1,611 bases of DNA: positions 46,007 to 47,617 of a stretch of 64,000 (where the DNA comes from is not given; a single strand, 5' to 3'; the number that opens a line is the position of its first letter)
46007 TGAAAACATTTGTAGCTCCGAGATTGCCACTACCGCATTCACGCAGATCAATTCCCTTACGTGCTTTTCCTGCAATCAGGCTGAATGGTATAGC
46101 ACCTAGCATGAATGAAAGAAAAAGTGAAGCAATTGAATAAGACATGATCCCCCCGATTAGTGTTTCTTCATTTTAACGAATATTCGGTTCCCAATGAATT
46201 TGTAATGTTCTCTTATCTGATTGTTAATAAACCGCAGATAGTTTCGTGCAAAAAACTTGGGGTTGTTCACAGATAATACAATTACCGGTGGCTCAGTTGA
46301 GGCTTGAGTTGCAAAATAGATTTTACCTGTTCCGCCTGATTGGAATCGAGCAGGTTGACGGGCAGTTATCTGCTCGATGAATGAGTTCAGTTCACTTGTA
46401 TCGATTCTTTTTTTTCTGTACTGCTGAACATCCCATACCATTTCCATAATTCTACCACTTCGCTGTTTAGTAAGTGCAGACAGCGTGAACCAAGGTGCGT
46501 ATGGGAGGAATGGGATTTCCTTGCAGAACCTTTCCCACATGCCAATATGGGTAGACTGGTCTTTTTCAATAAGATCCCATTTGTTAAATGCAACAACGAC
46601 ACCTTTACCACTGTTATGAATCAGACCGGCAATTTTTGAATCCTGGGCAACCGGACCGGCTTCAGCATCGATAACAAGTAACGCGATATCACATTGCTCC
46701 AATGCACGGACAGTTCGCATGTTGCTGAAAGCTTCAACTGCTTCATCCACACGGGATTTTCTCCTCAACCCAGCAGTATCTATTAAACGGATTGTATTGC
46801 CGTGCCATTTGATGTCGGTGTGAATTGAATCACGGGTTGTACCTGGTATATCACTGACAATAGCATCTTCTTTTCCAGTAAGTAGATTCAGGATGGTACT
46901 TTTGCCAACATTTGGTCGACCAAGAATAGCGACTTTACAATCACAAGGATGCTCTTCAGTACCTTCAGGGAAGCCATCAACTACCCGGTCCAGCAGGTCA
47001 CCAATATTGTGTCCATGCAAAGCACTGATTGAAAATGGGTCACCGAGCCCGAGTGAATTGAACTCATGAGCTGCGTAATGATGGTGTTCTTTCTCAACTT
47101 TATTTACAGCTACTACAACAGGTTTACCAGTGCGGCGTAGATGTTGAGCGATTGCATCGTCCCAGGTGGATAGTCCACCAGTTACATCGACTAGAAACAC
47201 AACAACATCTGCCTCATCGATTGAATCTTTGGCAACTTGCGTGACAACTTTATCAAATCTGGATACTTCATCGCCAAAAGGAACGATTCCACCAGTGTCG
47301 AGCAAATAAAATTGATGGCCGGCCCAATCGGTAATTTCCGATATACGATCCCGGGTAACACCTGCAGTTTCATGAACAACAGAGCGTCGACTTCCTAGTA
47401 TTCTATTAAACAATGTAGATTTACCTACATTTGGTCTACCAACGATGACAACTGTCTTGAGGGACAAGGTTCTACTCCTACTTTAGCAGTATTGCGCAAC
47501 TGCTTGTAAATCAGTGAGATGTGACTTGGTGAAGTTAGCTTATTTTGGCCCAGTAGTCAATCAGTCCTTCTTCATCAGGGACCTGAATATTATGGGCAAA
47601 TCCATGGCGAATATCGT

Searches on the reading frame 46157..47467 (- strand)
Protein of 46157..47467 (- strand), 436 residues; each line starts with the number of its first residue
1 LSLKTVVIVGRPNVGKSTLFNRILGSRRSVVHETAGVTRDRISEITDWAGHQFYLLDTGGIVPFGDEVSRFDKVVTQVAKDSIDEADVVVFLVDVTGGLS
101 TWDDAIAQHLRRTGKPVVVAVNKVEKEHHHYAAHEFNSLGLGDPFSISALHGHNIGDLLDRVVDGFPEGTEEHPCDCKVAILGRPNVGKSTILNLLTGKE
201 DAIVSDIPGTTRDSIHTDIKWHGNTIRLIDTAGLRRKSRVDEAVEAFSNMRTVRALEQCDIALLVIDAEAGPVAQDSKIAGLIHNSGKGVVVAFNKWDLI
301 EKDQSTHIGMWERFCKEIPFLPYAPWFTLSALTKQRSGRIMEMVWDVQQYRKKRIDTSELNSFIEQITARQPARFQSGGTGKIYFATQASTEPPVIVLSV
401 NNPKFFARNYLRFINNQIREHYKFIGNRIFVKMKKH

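Call 23: search_protein_families(library=pfam, proteins=[window:46157-47467:-], max_evalue=0.0001)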
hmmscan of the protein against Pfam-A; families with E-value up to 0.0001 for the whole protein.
window:46157-47467:- (436 aa): 11 families
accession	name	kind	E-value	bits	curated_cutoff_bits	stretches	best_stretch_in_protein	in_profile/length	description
PF01926.29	MMR_HSR1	-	5.5e-58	194.4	21.9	2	178-296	1-113/113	50S ribosome-binding GTPase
PF02421.24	FeoB_N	-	2.8e-26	92.4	27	2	5-131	2-122/156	Ferrous iron transport protein B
PF00009.33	GTP_EFTU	-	2.2e-24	86.5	26.5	2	209-346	54-184/188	Elongation factor Tu GTP binding domain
PF14714.11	KH_dom-like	-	9.9e-22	77.5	27.3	1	354-434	1-81/81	KH-domain-like of EngA bacterial GTPase enzymes, C-terminal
PF04548.22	AIG1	-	7e-13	48.8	27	1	5-112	2-109/212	AIG1 family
PF00350.29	Dynamin_N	-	6.7e-12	46.2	27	0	6-35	1-33/168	Dynamin family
PF03193.22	RsgA_GTPase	-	1e-09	38.9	30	0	179-235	109-169/174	RsgA GTPase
PF00005.33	ABC_tran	-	1.4e-07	32.6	25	0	178-247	13-80/137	ABC transporter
PF08477.19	Roc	-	1.4e-06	28.9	27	0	6-61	2-66/119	Ras of Complex, Roc, domain of DAPkinase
PF00071.28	Ras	-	4.5e-06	26.8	21.6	0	178-241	1-65/162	Ras family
PF10662.15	PduV-EutP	-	1.1e-05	25.7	21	0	83-161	61-140/143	Ethanolamine utilisation - propanediol utilisation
